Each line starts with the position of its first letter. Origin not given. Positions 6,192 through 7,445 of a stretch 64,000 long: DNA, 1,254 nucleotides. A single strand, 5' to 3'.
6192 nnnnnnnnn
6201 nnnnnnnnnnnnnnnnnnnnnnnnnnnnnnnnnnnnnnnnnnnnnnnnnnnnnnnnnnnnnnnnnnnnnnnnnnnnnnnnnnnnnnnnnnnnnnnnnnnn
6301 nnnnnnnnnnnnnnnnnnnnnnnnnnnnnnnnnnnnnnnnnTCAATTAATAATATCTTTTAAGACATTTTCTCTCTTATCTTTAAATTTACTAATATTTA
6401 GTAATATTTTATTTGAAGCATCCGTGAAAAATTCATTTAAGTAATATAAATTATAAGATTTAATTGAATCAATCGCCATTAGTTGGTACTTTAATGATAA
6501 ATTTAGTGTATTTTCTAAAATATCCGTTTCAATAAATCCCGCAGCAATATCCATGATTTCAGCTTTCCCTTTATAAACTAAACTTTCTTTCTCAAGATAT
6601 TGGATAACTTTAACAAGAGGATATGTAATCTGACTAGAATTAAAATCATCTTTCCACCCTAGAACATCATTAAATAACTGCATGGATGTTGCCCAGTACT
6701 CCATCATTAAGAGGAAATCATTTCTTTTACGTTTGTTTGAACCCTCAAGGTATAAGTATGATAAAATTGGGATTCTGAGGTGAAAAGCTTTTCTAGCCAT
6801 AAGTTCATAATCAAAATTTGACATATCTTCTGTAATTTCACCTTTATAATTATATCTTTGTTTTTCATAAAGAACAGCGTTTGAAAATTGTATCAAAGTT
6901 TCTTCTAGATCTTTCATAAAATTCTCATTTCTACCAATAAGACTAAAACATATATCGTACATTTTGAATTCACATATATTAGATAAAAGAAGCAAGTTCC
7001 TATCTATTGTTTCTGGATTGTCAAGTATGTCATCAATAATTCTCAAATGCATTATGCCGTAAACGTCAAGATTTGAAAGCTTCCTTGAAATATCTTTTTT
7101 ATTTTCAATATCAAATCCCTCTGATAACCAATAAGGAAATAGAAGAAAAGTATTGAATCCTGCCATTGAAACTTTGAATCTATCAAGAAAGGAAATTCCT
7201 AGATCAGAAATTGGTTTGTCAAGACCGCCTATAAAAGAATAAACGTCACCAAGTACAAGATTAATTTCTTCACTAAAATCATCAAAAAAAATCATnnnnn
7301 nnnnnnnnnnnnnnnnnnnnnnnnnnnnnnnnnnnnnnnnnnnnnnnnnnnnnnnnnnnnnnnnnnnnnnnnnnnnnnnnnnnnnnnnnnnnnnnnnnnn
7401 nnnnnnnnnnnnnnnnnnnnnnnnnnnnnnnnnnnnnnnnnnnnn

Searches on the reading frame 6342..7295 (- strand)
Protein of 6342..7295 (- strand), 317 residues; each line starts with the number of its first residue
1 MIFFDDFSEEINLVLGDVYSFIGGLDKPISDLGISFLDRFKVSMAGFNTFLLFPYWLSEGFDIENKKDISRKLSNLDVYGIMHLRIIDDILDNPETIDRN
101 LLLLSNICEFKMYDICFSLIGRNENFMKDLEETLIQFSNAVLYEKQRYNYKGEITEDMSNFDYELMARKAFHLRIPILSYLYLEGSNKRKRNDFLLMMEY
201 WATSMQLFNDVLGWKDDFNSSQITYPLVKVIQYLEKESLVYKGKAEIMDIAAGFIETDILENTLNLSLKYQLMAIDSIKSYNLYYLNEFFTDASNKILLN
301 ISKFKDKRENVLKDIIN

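Call 19: search_protein_families(library=pfam, proteins=[window:6342-7295:-], max_evalue=0.001)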
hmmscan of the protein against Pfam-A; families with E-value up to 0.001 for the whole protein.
window:6342-7295:- (317 aa): 0 families

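Call 59: search_protein_families(library=pfam, proteins=[window:6342-7295:-], max_evalue=0.1)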
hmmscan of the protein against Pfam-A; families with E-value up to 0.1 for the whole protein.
window:6342-7295:- (317 aa): 0 families

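Call 83: search_solved_structures(query=window:6342-7295:-, max_evalue=1)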
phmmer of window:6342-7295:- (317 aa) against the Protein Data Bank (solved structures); distinct sequences matched with E-value up to 1: 0.

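Call 84: search_protein_families(library=ncbifam, proteins=[window:6342-7295:-], max_evalue=0.01)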
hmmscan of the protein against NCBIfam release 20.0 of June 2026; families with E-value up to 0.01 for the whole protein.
window:6342-7295:- (317 aa): 0 families
